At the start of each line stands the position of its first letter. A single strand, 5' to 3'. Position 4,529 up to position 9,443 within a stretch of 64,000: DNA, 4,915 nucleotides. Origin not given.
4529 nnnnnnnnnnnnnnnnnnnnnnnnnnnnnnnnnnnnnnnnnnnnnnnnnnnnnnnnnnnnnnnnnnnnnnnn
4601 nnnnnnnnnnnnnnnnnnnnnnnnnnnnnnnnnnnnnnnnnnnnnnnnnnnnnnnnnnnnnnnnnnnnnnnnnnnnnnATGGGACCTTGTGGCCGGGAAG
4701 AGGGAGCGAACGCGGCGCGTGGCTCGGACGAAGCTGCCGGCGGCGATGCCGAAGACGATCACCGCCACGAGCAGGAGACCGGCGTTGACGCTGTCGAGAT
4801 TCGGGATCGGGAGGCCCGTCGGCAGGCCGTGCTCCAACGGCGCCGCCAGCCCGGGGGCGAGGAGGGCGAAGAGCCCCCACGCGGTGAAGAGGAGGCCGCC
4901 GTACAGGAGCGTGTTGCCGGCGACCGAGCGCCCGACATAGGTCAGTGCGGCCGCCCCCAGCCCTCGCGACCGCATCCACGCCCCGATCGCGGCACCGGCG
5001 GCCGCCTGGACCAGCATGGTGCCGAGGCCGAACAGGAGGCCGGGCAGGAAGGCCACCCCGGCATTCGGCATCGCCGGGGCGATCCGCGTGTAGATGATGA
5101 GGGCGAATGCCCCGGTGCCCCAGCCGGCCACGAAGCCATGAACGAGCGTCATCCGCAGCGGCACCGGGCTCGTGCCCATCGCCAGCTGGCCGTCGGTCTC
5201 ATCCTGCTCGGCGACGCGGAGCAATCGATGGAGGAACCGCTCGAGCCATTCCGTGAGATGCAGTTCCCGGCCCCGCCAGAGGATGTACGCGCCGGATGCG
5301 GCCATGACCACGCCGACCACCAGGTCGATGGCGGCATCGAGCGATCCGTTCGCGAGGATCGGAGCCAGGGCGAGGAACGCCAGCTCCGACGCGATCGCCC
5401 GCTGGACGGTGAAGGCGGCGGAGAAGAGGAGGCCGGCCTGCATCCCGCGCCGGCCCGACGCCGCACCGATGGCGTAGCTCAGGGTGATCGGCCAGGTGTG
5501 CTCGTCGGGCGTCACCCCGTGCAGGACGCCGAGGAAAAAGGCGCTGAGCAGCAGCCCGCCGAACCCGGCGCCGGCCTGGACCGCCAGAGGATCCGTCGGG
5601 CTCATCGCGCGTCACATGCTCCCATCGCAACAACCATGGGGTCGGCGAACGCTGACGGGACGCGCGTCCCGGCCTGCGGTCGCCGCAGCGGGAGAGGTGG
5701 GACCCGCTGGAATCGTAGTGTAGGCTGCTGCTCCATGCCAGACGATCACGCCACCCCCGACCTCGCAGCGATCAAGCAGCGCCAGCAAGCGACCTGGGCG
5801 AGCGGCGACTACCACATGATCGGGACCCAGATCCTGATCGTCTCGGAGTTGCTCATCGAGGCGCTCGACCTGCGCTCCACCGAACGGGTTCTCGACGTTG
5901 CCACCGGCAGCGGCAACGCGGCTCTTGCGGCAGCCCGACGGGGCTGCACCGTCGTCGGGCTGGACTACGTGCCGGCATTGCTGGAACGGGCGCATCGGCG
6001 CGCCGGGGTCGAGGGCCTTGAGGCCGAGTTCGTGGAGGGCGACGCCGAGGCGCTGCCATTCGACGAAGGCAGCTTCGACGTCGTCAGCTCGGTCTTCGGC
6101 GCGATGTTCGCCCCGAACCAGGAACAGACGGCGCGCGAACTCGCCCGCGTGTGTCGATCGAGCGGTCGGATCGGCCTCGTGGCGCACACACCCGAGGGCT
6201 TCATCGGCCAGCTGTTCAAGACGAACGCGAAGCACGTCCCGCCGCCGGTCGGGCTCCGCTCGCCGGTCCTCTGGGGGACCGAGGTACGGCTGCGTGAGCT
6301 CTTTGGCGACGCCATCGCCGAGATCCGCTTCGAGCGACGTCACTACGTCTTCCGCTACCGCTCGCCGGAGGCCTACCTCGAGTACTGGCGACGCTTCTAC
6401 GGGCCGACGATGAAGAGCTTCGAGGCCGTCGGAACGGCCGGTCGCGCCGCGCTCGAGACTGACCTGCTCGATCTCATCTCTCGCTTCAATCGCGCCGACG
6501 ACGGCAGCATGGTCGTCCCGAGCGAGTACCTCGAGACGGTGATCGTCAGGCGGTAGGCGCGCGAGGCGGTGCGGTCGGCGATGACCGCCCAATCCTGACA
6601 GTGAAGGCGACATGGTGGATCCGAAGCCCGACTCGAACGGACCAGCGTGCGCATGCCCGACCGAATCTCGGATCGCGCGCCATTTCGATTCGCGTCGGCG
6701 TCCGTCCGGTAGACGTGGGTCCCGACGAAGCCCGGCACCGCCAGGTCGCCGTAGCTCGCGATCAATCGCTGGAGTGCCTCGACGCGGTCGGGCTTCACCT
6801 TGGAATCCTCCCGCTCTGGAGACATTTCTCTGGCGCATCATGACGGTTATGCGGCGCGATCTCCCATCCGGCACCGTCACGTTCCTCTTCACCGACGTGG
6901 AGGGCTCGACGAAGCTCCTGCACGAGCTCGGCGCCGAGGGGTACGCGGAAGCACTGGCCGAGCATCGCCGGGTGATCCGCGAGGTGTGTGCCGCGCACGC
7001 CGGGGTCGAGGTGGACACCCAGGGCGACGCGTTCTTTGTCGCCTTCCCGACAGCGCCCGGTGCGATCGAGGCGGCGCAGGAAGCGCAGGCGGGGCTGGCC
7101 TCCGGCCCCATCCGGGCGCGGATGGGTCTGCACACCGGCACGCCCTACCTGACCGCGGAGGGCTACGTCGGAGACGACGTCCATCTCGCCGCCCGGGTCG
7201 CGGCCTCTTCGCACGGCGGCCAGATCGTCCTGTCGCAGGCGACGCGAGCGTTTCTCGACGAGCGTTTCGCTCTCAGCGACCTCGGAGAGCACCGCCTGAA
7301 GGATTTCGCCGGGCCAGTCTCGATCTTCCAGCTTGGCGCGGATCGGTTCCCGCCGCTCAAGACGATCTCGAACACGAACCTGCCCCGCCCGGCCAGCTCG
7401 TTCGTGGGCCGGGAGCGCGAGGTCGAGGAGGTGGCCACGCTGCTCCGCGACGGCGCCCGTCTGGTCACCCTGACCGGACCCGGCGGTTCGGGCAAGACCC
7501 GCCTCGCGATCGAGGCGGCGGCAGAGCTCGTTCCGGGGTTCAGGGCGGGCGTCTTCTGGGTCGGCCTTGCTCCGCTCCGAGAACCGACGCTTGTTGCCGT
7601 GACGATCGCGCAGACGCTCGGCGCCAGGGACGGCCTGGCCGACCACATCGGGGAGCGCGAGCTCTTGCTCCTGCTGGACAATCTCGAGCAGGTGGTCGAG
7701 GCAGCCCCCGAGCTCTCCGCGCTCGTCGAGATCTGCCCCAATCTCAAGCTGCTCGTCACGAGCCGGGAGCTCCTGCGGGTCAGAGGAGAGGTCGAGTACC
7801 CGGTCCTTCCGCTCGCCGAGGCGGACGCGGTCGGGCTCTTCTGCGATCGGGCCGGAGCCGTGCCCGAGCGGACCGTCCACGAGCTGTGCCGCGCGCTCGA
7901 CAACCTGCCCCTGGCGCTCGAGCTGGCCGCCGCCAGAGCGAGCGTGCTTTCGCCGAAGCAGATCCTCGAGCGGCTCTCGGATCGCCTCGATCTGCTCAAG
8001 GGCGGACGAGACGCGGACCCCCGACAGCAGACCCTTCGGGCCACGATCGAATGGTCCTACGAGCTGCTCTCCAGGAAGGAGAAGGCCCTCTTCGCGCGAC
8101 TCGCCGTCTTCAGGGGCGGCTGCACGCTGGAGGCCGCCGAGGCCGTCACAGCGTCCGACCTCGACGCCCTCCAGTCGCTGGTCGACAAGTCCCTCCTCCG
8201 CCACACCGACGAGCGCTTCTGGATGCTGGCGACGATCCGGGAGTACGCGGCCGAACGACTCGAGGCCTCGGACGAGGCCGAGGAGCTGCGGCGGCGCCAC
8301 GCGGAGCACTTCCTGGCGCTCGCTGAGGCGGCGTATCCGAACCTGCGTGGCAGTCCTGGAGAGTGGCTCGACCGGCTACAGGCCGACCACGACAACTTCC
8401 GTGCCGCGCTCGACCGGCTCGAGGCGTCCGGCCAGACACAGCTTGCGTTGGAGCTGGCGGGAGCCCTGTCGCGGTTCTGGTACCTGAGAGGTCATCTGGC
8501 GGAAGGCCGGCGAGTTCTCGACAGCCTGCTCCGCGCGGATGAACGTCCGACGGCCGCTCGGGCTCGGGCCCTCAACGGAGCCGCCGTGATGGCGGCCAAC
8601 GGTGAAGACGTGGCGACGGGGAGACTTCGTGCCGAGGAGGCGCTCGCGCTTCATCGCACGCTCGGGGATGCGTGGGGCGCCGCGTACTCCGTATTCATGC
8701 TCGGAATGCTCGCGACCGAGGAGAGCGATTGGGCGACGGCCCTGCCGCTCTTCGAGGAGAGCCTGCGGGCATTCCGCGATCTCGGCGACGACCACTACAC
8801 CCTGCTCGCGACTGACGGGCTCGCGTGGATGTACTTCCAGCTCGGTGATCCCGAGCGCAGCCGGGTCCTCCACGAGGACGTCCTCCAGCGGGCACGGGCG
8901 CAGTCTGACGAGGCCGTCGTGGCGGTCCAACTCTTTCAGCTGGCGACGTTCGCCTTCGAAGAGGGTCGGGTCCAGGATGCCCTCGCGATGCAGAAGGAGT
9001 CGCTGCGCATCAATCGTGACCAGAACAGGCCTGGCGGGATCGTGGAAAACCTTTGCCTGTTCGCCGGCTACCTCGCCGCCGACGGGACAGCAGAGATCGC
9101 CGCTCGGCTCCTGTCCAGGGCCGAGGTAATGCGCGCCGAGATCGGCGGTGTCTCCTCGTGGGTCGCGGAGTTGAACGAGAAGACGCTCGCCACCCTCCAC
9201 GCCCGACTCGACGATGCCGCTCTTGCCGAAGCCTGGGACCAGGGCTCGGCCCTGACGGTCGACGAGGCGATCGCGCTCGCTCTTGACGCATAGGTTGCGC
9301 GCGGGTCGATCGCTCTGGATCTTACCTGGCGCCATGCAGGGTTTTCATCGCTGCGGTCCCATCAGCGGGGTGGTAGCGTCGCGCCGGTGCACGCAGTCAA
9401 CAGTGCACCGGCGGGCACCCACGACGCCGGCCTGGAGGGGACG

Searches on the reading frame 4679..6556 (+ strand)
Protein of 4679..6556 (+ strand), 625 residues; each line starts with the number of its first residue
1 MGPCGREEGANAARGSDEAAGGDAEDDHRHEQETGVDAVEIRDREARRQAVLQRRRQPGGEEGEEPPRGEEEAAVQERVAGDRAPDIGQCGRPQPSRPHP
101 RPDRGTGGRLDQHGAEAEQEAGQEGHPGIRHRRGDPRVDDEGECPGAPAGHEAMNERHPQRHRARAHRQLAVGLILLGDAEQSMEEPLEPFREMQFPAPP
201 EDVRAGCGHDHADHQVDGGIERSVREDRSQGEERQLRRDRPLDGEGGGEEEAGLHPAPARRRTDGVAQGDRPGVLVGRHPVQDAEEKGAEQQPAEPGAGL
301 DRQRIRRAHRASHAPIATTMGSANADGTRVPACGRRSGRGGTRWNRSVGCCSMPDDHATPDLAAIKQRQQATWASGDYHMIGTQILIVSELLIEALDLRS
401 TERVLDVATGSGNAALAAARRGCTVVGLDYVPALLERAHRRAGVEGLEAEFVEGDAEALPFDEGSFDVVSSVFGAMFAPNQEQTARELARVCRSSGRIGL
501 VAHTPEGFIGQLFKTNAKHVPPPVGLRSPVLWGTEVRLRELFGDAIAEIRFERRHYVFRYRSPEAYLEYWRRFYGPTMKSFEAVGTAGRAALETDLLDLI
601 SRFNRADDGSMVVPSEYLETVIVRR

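Call 72: search_protein_families(library=pfam, proteins=[window:4679-6556:+], max_evalue=0.0001)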
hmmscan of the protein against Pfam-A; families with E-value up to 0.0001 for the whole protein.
window:4679-6556:+ (625 aa): 6 families
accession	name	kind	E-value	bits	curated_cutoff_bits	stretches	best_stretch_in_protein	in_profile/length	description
PF08241.18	Methyltransf_11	-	4.9e-21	75.6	21.2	1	405-498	1-93/95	Methyltransferase domain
PF13649.12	Methyltransf_25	-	1.5e-20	74.1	27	1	404-496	1-97/97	Methyltransferase domain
PF13847.12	Methyltransf_31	-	2.3e-14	53.7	27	1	399-498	2-107/145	Methyltransferase domain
PF01209.24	Ubie_methyltran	-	1.7e-12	47.6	20.1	1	399-501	46-152/233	ubiE/COQ5 methyltransferase family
PF08242.18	Methyltransf_12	-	1.8e-08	35.4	30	1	405-498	1-98/98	Methyltransferase domain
PF13489.12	Methyltransf_23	-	2.6e-07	31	27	1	391-505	12-121/164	Methyltransferase domain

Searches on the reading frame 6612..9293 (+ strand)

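Call 72: search_protein_families(library=pfam, proteins=[window:6612-9293:+], max_evalue=0.0001)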
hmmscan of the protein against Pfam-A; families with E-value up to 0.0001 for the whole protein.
window:6612-9293:+ (893 aa): 2 families
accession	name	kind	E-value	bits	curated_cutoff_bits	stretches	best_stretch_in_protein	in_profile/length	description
PF00211.25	Guanylate_cyc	-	5.6e-13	49.3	21.9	1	86-237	6-177/183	Adenylate and Guanylate cyclase catalytic domain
PF13424.12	TPR_12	-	1.9e-12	47.6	30.1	1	697-762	9-76/77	Tetratricopeptide repeat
